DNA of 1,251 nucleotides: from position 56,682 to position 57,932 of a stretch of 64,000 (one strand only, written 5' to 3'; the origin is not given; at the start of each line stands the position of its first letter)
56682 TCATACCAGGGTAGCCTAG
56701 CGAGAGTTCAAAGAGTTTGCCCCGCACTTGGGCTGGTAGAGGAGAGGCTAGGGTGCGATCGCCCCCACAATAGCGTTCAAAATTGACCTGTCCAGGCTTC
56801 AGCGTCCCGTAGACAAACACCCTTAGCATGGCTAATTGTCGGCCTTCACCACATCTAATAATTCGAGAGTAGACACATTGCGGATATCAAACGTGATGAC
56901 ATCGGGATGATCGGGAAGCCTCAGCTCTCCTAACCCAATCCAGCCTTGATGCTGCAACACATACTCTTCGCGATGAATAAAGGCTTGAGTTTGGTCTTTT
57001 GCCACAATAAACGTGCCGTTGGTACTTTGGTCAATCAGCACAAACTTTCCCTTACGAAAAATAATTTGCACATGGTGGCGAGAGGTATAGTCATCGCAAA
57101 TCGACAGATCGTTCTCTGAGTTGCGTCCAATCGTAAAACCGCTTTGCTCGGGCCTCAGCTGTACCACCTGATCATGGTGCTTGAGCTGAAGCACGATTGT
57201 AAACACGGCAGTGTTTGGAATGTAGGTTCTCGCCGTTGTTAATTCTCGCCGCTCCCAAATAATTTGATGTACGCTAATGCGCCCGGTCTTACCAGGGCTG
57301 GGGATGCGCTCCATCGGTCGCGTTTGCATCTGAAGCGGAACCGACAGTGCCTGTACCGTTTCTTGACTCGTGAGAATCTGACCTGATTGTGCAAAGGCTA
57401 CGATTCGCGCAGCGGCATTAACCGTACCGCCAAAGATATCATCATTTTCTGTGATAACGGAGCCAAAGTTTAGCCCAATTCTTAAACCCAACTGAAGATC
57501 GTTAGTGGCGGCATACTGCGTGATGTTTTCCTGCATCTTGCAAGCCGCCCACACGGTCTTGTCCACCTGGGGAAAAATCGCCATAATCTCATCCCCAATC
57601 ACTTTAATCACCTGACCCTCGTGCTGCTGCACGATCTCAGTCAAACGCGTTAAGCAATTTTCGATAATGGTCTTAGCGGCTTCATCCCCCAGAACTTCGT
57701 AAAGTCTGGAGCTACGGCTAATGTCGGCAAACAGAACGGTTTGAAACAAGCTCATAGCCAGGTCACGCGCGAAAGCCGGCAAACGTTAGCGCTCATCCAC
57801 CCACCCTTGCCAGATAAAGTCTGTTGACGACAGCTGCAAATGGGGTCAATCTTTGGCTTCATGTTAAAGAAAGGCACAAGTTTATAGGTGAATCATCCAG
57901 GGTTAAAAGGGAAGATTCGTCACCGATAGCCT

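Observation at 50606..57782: FHA-domain signalling island: divergent pair of FHA-FHA-ABCG transporters plus an FHA-fused adenylate cyclase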

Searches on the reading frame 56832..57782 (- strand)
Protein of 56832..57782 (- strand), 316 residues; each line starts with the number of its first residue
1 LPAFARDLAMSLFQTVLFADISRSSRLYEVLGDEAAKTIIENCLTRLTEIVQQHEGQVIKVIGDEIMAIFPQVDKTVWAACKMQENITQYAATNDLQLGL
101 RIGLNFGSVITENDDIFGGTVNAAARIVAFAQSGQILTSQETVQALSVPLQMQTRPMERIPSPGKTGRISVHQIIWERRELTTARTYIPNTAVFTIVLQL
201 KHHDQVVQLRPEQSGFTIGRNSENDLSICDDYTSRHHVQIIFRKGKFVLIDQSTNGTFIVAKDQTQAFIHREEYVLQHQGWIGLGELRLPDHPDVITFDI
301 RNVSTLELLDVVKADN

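Call 3: search_protein_families(library=pfam, proteins=[window:56832-57782:-], max_evalue=0.01)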
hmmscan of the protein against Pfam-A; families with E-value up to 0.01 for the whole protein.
window:56832-57782:- (316 aa): 3 families
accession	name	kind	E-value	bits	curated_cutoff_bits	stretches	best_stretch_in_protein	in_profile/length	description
PF00211.25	Guanylate_cyc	-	8.1e-19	68.4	21.9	1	15-169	10-176/183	Adenylate and Guanylate cyclase catalytic domain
PF00498.31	FHA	-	4.8e-12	46.6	20.7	1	217-282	2-64/67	FHA domain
PF16697.10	Yop-YscD_cpl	-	0.00012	22.8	33.2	1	201-285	6-84/94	Inner membrane component of T3SS, cytoplasmic domain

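Call 18: find_homologous_proteins(query=window:56832-57755:-, max_evalue=1e-10)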
Query window:56832-57755:- (307 aa): 163 proteins with E <= 1e-10 among 1168 candidates; the best 120 are listed.
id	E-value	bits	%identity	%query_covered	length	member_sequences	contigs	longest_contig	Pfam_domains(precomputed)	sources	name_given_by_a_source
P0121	3.3e-192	655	97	100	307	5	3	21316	PF00498.32,PF00211.26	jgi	jgi:adenylate cyclase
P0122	7.8e-183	624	91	100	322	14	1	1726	PF00498.32,PF00211.26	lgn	-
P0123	9.3e-168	575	84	100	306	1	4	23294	PF00498.32,PF16697.11,PF00211.26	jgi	jgi:adenylate cyclase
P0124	2.3e-167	574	84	100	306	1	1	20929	PF00498.32,PF16697.11,PF00211.26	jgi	jgi:adenylate cyclase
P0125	3.4e-163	560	82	100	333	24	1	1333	PF00498.32,PF16697.11,PF00211.26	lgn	-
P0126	7.1e-163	559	82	100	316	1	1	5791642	PF00498.32,PF00211.26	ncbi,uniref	ncbi:adenylate/guanylate cyclase domain-containing protein [Altericista sp. CCNU0014]|uniref:adenyla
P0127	1.9e-161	554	82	98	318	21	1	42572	PF00498.32,PF16697.11,PF00211.26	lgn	-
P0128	3.5e-161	553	82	100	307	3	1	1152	PF00498.32,PF00211.26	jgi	jgi:adenylate cyclase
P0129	5.7e-161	553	81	98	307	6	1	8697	PF00498.32,PF00211.26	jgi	jgi:adenylate cyclase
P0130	4.5e-160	550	81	100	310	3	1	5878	PF00498.32,PF16697.11,PF00211.26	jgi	jgi:adenylate cyclase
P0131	7.7e-160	549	82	100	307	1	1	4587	PF00498.32,PF16697.11,PF00211.26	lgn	-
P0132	1.1e-159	548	81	100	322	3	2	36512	PF00498.32,PF16697.11,PF00211.26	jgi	jgi:adenylate cyclase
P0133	4.1e-159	546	82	98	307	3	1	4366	PF00498.32,PF00211.26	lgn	-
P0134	9.8e-159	545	82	98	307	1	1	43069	PF00498.32,PF16697.11,PF00211.26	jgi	jgi:adenylate cyclase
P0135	2.9e-158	544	80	100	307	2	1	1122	PF00498.32,PF16697.11,PF00211.26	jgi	jgi:class 3 adenylate cyclase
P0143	1.6e-134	466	72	96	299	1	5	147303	PF00498.32,PF00211.26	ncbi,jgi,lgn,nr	ncbi:MAG: adenylate/guanylate cyclase domain-containing protein [Thermosynechococcaceae cyanobacteri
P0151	2.5e-93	331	53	95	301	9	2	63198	PF00498.32,PF00211.26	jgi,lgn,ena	jgi:class 3 adenylate cyclase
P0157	1.2e-67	246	44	92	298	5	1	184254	PF00498.32,PF16697.11,PF00211.26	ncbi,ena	-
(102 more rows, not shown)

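Call 19: find_encoding_contigs(protein=P0123, flank=10000, max_places=3)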
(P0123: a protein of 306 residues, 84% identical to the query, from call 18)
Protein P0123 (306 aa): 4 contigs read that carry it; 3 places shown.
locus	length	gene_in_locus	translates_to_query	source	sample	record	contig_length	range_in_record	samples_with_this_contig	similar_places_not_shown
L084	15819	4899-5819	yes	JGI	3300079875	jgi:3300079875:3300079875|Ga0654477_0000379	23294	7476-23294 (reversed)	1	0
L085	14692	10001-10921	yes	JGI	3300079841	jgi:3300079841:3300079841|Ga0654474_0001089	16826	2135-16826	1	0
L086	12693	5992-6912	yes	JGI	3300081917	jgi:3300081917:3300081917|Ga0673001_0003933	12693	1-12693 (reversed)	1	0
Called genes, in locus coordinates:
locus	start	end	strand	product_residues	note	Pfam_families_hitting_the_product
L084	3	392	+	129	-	?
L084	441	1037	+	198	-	PF14218:COP23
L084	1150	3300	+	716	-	PF05579:Peptidase_S32 (faint), PF13365:Trypsin_2, PF13432:TPR_16 (weak), PF14559:TPR_19 (weak), PF00515:TPR_1 (weak), PF13371:TPR_9, PF13432:TPR_16 (weak), PF00515:TPR_1 (weak), +12 more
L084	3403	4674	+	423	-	PF00202:Aminotran_3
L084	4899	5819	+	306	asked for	PF00211:Guanylate_cyc, PF16697:Yop-YscD_cpl (weak), PF00498:FHA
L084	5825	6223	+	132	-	PF06094:GGACT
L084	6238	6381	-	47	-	-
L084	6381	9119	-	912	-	PF00498:FHA, PF16697:Yop-YscD_cpl, PF00498:FHA, PF00005:ABC_tran, PF02463:SMC_N (weak), PF13555:AAA_29 (weak), PF01061:ABC2_membrane, PF12698:ABC2_membrane_3, +1 more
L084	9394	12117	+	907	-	PF00498:FHA, PF16697:Yop-YscD_cpl, PF00498:FHA, PF00005:ABC_tran, PF02463:SMC_N (faint), PF13304:AAA_21 (weak), PF01061:ABC2_membrane, PF12698:ABC2_membrane_3 (weak)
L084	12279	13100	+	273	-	PF01113:DapB_N, PF05173:DapB_C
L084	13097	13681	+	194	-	PF01202:SKI, PF13238:AAA_18 (weak)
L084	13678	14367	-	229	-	PF02811:PHP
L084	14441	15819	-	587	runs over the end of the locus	PF03485:Arg_tRNA_synt_N, PF00750:tRNA-synt_1d, PF05746:DALR_1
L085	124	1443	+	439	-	PF26355:HTH_VMAP-M9, PF14516:AAA_35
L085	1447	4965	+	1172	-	PF14516:AAA_35, PF25168:Beta-prop_WDR36-Utp21_2nd, PF12894:ANAPC4_WD40, PF23381:Beta-prop_IFT122_1st, PF23409:Beta-prop_EML, PF23414:Beta-prop_EML_2, PF24814:WD40_Prp19, PF24817:WD40_WDHD1_1st, +144 more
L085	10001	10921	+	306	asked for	PF00211:Guanylate_cyc, PF16697:Yop-YscD_cpl (weak), PF00498:FHA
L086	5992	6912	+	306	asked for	PF00211:Guanylate_cyc, PF16697:Yop-YscD_cpl (weak), PF00498:FHA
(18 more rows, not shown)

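Call 20: find_encoding_contigs(protein=P0126, flank=10000, max_places=2)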
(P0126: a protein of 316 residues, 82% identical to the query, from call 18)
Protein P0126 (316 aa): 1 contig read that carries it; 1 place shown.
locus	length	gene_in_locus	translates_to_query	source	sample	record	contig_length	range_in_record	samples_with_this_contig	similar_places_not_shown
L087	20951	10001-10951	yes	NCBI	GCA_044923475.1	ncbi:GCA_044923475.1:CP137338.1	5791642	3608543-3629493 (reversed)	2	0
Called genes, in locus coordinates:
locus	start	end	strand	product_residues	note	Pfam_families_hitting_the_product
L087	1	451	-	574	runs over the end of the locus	PF00005:ABC_tran, PF13555:AAA_29 (faint), PF02463:SMC_N (faint), PF13304:AAA_21 (faint), PF12848:ABC_tran_Xtn, PF00005:ABC_tran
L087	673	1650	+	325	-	PF28475:DUF8413, PF01944:SpoIIM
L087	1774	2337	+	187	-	PF22811:Zn_ribbon_NrdR, PF03477:ATP-cone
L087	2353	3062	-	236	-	PF03400:DDE_Tnp_IS1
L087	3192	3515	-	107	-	PF00085:Thioredoxin, PF07449:HyaE (faint), PF13098:Thioredoxin_2 (weak)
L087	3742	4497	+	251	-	PF13513:HEAT_EZ (faint), PF02985:HEAT (faint), PF13646:HEAT_2, PF03130:HEAT_PBS (faint), PF00514:Arm (faint), PF13646:HEAT_2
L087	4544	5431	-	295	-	PF01370:Epimerase, PF04321:RmlD_sub_bind, PF16363:GDP_Man_Dehyd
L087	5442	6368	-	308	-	PF00561:Abhydrolase_1, PF12146:Hydrolase_4, PF12697:Abhydrolase_6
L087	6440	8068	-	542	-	PF00361:Proton_antipo_M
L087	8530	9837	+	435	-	PF00202:Aminotran_3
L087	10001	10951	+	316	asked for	PF00211:Guanylate_cyc, PF00498:FHA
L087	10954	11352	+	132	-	PF06094:GGACT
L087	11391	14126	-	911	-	PF00498:FHA, PF16697:Yop-YscD_cpl, PF00498:FHA, PF00005:ABC_tran, PF02463:SMC_N (weak), PF13555:AAA_29 (weak), PF01061:ABC2_membrane, PF12698:ABC2_membrane_3, +1 more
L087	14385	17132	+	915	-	PF00498:FHA, PF16697:Yop-YscD_cpl, PF00498:FHA, PF16697:Yop-YscD_cpl, PF02463:SMC_N (faint), PF00005:ABC_tran, PF01061:ABC2_membrane, PF12698:ABC2_membrane_3 (weak), +1 more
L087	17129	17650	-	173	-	PF10726:DUF2518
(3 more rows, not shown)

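Call 21: find_encoding_contigs(protein=P0143, flank=10000, max_places=2)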
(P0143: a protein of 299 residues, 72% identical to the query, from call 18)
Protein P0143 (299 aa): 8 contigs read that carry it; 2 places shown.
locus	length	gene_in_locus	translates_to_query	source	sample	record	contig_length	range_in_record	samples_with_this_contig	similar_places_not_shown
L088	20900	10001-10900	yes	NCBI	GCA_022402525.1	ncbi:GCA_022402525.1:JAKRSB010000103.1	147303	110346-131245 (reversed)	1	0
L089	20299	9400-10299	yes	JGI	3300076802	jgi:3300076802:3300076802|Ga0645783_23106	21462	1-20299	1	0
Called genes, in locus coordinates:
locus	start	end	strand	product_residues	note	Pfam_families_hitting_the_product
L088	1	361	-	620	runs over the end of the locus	PF00501:AMP-binding, PF23024:AMP-dom_DIP2-like (weak), PF24919:Mug62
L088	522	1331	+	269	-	PF22624:AASDHPPT_N, PF01648:ACPS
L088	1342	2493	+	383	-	PF13439:Glyco_transf_4, PF13579:Glyco_trans_4_4, PF00534:Glycos_transf_1, PF13692:Glyco_trans_1_4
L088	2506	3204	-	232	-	PF00005:ABC_tran, PF02463:SMC_N (weak), PF13304:AAA_21 (faint)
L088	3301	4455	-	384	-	PF02687:FtsX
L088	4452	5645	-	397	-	PF25954:Beta-barrel_RND_2 (weak)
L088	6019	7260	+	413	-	PF14234:DUF4336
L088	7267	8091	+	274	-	PF13483:Lactamase_B_3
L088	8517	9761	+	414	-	PF00202:Aminotran_3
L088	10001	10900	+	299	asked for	PF00211:Guanylate_cyc, PF00498:FHA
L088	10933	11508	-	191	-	PF01467:CTP_transf_like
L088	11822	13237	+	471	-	PF02881:SRP54_N, PF00448:SRP54, PF02492:cobW (weak), PF13401:AAA_22 (weak), PF02978:SRP_SPB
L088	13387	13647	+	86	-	PF00886:Ribosomal_S16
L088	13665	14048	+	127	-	PF13083:KH_KhpA-B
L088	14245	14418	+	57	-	PF01165:Ribosomal_S21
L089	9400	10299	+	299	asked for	PF00211:Guanylate_cyc, PF00498:FHA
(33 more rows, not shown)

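Call 22: search_protein_families(library=ncbifam, proteins=[window:56832-57755:-], max_evalue=0.001)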
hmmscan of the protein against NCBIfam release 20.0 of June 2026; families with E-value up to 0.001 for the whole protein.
window:56832-57755:- (307 aa): 6 families
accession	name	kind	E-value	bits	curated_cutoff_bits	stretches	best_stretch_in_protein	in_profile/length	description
NF058673.1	LipAdnlyCyLipJMY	equivalog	1.8e-12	46.8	800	1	4-131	295-416/449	bifunctional lipase/adenylate cyclase LipJ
TIGR03354.1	VI_FHA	hypoth_equivalog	5.9e-12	46.1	120.25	1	195-280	14-99/420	type VI secretion system-associated FHA domain protein TagH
NF049868.1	FhaB_Rv0019c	equivalog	7.1e-11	42.4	125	1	192-253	75-135/158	FHA domain-containing protein FhaB/FipA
TIGR03903.1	TOMM_kin_cyc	equivalog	4.5e-09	34.7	705.75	1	23-175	310-472/1267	TOMM system kinase/cyclase fusion protein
TIGR04510.1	mod_pep_cyc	subfamily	6.1e-08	31.6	400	1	5-130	6-142/814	putative peptide modification system cyclase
NF052403.1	ESX1TransRegEspM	equivalog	2.3e-06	26.7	550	1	189-255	13-79/367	ESX-1 type VII secretion system transcriptional regulator EspM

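Call 37: search_solved_structures(query=window:56832-57755:-, max_evalue=0.001, show_alignments=2)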
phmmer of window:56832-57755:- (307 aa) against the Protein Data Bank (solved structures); distinct sequences matched with E-value up to 0.001: 12.
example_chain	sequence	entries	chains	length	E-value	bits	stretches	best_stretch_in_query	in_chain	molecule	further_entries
4wp8_A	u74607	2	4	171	6.6e-16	61.7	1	6-138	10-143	Ma1120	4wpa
4wp9_A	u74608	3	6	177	7.1e-16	61.6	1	6-138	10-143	Ma1120 | Cyclase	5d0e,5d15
4wp3_A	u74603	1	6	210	1.4e-15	60.6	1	6-138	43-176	Ma1120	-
5d0g_A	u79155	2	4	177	1.7e-13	53.8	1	6-138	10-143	Cyclase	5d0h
3mr7_A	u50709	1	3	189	8e-11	45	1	38-131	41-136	Adenylate/guanylate cyclase/hydrolase, alpha/beta fold family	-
3r5g_A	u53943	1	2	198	1.7e-08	37.3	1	6-172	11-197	CyaB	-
1ybt_A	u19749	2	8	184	1.7e-06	30.8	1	4-134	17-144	hydrolase, alpha/beta hydrolase fold family | lipJ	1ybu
1y10_A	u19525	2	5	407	8.3e-05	25.2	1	6-137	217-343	Hypothetical protein Rv1264/MT1302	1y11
5mbg_A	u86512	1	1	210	0.00026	23.6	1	6-122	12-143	Beta subunit of photoactivated adenylyl cyclase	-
5m27_A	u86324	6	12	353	0.0009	21.9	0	6-122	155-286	Beta subunit of photoactivated adenylyl cyclase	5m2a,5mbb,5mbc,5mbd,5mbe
5mbj_A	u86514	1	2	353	0.0009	21.9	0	6-122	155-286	Beta subunit of photoactivated adenylyl cyclase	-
5mbk_A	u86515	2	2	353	0.0009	21.9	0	6-122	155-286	Beta subunit of photoactivated adenylyl cyclase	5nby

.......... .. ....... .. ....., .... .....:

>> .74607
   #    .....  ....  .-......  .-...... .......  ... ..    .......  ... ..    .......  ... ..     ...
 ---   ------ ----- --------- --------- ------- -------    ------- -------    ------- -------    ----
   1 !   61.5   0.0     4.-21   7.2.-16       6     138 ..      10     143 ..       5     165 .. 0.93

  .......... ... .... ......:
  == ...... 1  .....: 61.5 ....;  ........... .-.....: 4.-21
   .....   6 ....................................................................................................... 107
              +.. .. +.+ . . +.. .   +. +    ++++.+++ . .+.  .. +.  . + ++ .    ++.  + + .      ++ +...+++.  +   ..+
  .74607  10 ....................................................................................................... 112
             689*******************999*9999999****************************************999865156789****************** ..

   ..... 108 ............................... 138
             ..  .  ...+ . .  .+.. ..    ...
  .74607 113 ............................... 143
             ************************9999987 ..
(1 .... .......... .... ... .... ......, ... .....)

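Call 47: find_encoding_contigs(protein=P0151, flank=10000, max_places=2)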
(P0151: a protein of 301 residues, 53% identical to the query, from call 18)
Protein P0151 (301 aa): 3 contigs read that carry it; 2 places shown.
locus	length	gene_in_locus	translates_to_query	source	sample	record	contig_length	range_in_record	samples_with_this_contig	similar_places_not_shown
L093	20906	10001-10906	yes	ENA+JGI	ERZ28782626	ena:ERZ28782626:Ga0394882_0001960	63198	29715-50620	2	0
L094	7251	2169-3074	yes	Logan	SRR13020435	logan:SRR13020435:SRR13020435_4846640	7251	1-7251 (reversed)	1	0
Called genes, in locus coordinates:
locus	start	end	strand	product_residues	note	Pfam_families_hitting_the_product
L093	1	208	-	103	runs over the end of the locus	PF00166:Cpn10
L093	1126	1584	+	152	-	PF13473:Cupredoxin_1 (faint)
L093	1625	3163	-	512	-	PF02446:Glyco_hydro_77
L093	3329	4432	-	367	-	PF01266:DAO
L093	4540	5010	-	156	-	PF05757:PsbQ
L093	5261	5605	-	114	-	PF00101:RuBisCO_small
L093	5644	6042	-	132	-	PF02341:RbcX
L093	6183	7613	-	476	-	PF02788:RuBisCO_large_N, PF00016:RuBisCO_large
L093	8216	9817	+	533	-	-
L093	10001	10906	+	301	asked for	PF00211:Guanylate_cyc, PF00498:FHA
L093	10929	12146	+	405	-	PF00590:TP_methylase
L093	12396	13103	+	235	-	PF04366:Ysc84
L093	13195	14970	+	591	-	PF07894:SACK1 (faint), PF13091:PLDc_2, PF14520:HHH_5 (faint), PF00614:PLDc (faint), PF13091:PLDc_2, PF00633:HHH, PF03934:T2SSK (faint), PF12836:HHH_3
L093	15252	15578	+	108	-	PF12796:Ank_2, PF13637:Ank_4, PF00023:Ank, PF13606:Ank_3 (weak)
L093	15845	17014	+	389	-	PF13784:Fic_N, PF02661:Fic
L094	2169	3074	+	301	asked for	PF00211:Guanylate_cyc, PF00498:FHA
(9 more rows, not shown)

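Call 48: find_encoding_contigs(protein=P0157, flank=10000, max_places=1)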
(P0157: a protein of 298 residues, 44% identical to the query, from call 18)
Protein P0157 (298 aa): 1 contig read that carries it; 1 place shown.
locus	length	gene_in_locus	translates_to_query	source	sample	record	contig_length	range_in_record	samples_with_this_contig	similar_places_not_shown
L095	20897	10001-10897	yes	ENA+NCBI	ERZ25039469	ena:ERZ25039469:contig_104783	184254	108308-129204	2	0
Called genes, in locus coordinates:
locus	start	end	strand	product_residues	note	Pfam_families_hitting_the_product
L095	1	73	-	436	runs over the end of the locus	PF07044:DUF1329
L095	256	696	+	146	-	PF01243:PNPOx_N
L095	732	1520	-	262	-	PF00378:ECH_1, PF16113:ECH_2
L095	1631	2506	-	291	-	PF00561:Abhydrolase_1, PF12697:Abhydrolase_6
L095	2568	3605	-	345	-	PF00296:Bac_luciferase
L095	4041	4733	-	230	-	PF13340:DUF4096, PF01609:DDE_Tnp_1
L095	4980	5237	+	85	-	PF03811:Zn_ribbon_InsA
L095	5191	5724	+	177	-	PF03400:DDE_Tnp_IS1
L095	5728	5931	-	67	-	-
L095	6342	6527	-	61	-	-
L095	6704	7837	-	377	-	PF00296:Bac_luciferase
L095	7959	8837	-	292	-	PF00753:Lactamase_B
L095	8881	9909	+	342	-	PF01467:CTP_transf_like (weak)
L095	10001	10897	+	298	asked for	PF00211:Guanylate_cyc, PF16697:Yop-YscD_cpl (weak), PF00498:FHA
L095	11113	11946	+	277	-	PF13292:DXP_synthase_N, PF00456:Transketolase_N, PF00676:E1_dh (weak)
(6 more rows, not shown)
